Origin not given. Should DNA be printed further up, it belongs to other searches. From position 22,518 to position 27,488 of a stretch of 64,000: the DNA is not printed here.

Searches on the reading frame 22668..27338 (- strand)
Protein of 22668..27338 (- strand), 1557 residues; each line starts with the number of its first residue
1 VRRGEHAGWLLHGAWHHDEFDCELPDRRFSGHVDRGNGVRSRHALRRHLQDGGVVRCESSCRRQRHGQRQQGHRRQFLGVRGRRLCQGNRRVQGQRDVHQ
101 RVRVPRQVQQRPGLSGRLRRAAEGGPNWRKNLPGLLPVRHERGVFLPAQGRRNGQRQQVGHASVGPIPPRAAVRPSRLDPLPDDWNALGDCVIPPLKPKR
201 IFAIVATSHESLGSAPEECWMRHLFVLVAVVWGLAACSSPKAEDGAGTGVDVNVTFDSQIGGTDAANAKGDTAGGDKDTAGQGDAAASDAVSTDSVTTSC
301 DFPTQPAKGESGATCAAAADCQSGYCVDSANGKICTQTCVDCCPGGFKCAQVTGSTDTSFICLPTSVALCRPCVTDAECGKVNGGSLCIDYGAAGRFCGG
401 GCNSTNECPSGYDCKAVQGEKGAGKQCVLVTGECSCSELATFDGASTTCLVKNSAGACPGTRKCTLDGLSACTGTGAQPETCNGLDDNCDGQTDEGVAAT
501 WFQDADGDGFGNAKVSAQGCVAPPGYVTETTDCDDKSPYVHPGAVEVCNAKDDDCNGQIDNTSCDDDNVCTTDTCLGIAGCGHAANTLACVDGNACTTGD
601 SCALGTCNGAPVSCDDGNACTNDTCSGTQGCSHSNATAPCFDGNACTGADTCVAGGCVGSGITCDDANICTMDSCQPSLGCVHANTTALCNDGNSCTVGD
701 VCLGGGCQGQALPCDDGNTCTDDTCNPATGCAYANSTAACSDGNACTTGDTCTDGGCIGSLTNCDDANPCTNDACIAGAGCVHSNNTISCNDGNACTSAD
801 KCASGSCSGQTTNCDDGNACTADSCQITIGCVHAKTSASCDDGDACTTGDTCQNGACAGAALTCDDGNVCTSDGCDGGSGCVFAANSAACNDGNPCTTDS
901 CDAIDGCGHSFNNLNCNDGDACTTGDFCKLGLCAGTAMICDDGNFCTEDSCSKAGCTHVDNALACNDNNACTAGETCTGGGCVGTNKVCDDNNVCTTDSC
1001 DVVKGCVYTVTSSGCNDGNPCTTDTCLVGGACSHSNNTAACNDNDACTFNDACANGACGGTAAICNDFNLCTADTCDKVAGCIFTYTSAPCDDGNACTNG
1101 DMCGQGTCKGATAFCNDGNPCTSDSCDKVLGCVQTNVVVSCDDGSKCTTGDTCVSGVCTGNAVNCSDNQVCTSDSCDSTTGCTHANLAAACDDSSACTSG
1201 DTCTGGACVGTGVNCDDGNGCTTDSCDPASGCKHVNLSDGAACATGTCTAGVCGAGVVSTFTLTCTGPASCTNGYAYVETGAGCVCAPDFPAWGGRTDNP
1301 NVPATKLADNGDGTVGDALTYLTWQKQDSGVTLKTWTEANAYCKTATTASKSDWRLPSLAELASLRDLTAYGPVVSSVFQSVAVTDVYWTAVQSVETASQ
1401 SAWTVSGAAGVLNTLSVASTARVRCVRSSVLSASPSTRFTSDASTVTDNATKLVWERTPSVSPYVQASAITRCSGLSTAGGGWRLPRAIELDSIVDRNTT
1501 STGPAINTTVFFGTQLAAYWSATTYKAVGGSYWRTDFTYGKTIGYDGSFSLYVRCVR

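Call 72: search_protein_families(library=pfam, proteins=[window:22668-27338:-], max_evalue=0.001)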
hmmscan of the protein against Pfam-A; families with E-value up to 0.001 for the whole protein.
window:22668-27338:- (1557 aa): 2 families
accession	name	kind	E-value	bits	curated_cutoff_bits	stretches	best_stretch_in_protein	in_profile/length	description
PF00526.23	Dicty_CTDC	-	4.6e-60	199.4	27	12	1214-1235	1-22/24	Dictyostelium (slime mold) repeat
PF07603.17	Lcl_C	-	4.8e-41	140.2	34.9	2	1445-1557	2-117/117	Lcl C-terminal domain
